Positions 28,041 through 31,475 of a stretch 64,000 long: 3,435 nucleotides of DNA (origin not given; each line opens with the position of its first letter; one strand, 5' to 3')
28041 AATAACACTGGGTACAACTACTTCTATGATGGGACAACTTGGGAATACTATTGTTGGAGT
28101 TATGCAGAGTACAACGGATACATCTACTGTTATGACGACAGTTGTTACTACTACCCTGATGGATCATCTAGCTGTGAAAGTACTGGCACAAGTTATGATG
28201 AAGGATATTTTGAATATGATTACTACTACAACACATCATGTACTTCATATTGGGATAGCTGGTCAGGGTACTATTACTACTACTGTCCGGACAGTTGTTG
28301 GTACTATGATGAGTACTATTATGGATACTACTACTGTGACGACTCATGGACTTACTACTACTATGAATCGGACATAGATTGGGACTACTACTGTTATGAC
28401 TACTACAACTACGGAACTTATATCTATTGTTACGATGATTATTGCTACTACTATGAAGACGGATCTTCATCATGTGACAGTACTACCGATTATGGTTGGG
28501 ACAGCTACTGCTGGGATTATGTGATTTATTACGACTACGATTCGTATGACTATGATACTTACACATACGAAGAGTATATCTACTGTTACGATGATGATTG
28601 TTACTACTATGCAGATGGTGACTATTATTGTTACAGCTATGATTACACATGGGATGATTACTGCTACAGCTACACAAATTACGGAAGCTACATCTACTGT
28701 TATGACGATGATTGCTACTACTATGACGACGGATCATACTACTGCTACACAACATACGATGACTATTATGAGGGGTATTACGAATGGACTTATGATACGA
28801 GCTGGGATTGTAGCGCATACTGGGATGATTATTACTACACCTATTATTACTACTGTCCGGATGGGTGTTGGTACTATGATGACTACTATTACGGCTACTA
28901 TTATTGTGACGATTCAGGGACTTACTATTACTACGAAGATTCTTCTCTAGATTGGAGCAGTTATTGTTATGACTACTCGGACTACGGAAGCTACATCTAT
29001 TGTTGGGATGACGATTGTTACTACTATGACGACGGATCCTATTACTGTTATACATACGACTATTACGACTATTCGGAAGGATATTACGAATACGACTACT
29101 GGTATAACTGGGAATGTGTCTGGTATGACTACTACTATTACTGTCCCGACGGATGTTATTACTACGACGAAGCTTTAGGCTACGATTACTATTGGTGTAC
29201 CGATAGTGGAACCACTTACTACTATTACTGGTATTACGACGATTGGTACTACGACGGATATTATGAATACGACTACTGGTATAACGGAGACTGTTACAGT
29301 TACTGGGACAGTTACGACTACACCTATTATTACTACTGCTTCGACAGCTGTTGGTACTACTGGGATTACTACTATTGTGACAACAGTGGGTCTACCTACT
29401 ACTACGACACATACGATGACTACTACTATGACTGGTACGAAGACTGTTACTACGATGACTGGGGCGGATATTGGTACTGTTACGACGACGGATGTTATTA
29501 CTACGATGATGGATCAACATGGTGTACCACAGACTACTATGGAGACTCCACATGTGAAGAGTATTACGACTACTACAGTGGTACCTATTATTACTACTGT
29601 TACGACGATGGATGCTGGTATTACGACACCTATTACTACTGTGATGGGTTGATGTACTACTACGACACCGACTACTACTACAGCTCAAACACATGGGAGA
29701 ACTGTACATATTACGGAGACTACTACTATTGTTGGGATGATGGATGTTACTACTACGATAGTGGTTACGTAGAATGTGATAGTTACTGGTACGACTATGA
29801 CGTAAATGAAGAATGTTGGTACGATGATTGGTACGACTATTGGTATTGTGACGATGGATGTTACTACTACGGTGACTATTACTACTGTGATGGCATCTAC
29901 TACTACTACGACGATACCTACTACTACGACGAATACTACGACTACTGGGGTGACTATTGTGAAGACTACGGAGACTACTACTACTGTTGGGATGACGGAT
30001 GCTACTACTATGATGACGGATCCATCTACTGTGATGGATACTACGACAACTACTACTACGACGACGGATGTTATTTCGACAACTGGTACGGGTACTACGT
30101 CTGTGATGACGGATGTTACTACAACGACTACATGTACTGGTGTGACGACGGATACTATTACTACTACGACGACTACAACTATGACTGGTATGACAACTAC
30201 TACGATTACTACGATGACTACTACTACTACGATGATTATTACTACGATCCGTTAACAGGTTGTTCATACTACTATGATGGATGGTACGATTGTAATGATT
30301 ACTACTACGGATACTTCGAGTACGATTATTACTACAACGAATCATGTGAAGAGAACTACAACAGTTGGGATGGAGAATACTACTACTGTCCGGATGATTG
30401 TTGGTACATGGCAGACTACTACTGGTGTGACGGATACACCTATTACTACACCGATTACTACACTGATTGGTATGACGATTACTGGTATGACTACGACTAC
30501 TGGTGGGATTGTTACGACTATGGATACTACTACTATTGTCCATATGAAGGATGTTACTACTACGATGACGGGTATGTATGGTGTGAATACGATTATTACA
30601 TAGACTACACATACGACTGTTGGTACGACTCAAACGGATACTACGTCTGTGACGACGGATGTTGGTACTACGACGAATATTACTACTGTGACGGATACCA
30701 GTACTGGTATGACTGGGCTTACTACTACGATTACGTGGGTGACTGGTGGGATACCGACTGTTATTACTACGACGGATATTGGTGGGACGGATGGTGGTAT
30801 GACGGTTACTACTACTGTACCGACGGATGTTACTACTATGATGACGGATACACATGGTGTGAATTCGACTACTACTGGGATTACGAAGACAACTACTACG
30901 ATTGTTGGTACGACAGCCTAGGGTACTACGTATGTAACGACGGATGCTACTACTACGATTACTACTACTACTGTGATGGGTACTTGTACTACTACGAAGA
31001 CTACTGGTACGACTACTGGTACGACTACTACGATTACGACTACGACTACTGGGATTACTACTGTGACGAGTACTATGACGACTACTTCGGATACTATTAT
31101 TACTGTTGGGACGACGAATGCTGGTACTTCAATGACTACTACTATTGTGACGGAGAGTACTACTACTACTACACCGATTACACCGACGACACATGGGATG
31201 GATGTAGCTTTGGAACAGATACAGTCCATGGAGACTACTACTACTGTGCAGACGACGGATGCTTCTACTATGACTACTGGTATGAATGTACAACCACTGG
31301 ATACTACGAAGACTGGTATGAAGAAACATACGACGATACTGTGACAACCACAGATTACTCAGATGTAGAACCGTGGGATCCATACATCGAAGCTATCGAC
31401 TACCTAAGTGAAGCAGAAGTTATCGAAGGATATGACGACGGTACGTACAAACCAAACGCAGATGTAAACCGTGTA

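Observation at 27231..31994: Giant SLH-anchored surface protein built almost entirely of Tyr, Asp, Cys, Trp and Gly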

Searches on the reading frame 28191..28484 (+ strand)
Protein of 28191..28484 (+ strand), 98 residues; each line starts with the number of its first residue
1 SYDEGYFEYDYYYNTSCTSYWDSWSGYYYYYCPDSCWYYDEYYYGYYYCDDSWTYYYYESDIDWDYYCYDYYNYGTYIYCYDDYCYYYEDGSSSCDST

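Call 68: predict_structure(alignment_id=A3)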
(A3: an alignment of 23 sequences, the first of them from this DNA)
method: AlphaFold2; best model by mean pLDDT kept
length: 98 residues; sequences in the alignment: 23
mean_pLDDT: 88.7   pTM: 0.60
mean pLDDT of the five models: 88.7, 83.4, 82.3, 82.2, 78.4
residues with pLDDT >= 90: 58; 70-90: 34; 50-70: 6; < 50: 0
segments of 3 or more residues with pLDDT < 50: none
pLDDT, mean of each block of 10 residues (from residue 1): 94 97 92 96 87 86 78 87 89 81
secondary structure, 60 per line:
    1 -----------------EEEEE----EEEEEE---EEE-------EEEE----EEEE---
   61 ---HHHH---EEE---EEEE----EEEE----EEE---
elements in order: E18-22 E27-32 E36-38 E46-49 E54-57 H64-67 E71-73 E77-80 E85-88 E93-95

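Call 70: fold_search(model_id=the predicted structure, library=pdb)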
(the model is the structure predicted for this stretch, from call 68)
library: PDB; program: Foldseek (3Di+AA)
matches with E <= 10: 4; with E <= 0.001: 0
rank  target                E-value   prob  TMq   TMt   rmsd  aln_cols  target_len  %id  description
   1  5gzt_B                7.3e+00  0.11  0.21  0.02   3.2        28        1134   36  Crystal Structure of Chitinase ChiW from Paenibacillus sp. str. FPU-7 Reveals a Novel Type of Bacterial Cell-Surface-E (released 2016-12-28)
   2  2mxw_MODEL_1_A        8.2e+00  0.08  0.27  0.28   4.3        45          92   33  Solution NMR Structure of the OCRE Domain of RBM10 (released 2015-04-01)
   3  8uvk_A                9.9e+00  0.10  0.21  0.10   1.5        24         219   12  CosR DNA bound form II (released 2024-01-31)
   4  7kkf_A                9.9e+00  0.03  0.17  0.11   2.4        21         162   19  Crystal Structure of S. cerevisiae Ess1 (released 2021-03-31)

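Call 72: search_solved_structures(query=A3, max_evalue=10)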
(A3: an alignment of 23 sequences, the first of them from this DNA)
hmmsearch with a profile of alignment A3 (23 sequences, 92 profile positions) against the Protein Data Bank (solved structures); distinct sequences matched with E-value up to 10: 0.

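Call 101: fold_search(model_id=the predicted structure, library=viral)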
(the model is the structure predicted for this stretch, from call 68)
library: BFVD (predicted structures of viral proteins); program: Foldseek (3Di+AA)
matches with E <= 10: 52; with E <= 0.001: 0
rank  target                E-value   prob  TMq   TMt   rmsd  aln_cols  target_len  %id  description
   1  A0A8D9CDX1            3.1e+00  0.14  0.19  0.19   6.3        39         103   15  Uncharacterized protein [uncultured marine phage]
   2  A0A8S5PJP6            3.7e+00  0.04  0.17  0.11  14.0        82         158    8  Cysteine-rich protein [Siphoviridae sp. ctUGQ45]
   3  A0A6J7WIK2            4.2e+00  0.07  0.18  0.18  10.9        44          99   16  Uncharacterized protein [uncultured Caudovirales phage]
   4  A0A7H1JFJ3            4.8e+00  0.30  0.26  0.07   1.4        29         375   17  Tax (Fragment) [Eptesicus fuscus deltaretrovirus]
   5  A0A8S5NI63            4.8e+00  0.16  0.23  0.28   4.5        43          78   14  Uncharacterized protein [Siphoviridae sp. cttFh17]
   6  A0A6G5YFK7            4.8e+00  0.09  0.22  0.18   6.4        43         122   21  (no name in the UniProt tables at hand)
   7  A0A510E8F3            5.1e+00  0.08  0.18  0.16   2.2        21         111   24  (no name in the UniProt tables at hand)
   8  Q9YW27                5.4e+00  0.21  0.24  0.12   2.3        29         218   14  ORF MSV065 putative late transcription factor VLTF-3 homolog (Vaccinia A2L), similar to SW:P07609 [Melanoplus sanguinipes entomopoxvirus]
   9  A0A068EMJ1            5.4e+00  0.08  0.26  0.08   7.8        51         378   18  Uncharacterized protein [Bacillus phage CP-51]
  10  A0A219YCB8            5.7e+00  0.21  0.18  0.15   0.5        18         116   22  Uncharacterized protein [Aeromonas phage 65.2]
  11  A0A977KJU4            6.0e+00  0.14  0.15  0.11   1.8        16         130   38  (no name in the UniProt tables at hand)
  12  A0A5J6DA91            6.0e+00  0.04  0.20  0.23  12.3        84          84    8  Uncharacterized protein [Erwinia phage pEp_SNUABM_08]
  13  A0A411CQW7            6.4e+00  0.18  0.25  0.22   2.0        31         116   22  Uncharacterized protein [Arthrobacter phage Sonali]
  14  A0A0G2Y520            6.4e+00  0.07  0.21  0.05  11.6        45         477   11  PutativeBTB/POZ domain-containing protein [Acanthamoeba polyphaga mimivirus]
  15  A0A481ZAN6            6.4e+00  0.02  0.20  0.13  12.0        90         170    8  Uncharacterized protein [Pithovirus LCPAC304]
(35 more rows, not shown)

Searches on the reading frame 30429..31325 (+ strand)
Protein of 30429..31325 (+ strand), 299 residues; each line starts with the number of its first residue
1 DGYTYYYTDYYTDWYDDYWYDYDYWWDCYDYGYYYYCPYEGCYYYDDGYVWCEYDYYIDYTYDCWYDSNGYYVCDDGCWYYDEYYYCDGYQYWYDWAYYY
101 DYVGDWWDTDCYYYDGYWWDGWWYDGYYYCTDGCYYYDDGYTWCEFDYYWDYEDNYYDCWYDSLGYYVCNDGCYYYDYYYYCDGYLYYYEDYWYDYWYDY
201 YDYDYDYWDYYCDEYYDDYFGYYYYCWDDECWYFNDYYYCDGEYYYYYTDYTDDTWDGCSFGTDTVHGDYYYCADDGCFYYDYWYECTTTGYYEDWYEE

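Call 87: predict_structure(alignment_id=A4)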
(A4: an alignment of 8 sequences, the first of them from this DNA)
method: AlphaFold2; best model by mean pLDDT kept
length: 299 residues; sequences in the alignment: 8
mean_pLDDT: 46.2   pTM: 0.21
mean pLDDT of the five models: 46.2, 45.0, 42.1, 37.4, 36.9
residues with pLDDT >= 90: 0; 70-90: 53; 50-70: 65; < 50: 181
segments of 3 or more residues with pLDDT < 50: 1-26, 54-64, 68-71, 76-158, 175-208, 248-255, 289-299
pLDDT, mean of each block of 10 residues (from residue 1): 27 27 48 70 65 38 46 48 36 23 25 29 32 39 28 38 56 46 33 25 40 71 75 72 56 54 71 76 61 29
secondary structure, 60 per line:
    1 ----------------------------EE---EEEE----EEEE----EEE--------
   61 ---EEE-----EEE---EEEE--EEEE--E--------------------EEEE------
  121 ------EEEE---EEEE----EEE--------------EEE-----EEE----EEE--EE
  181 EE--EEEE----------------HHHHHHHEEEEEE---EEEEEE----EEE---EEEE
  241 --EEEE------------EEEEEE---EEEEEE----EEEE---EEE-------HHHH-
elements in order: E34-37 E42-45 E50-52 E64-66 E72-74 E78-81 E84-87 E111-114 E127-130 E134-137 E142-144 E159-161 E167-169 E174-176 E179-182 E185-188 H205-211 E212-217 E221-226 E231-233 E237-240 E243-246 E259-264 E268-273 E278-281 E285-287 H295-298
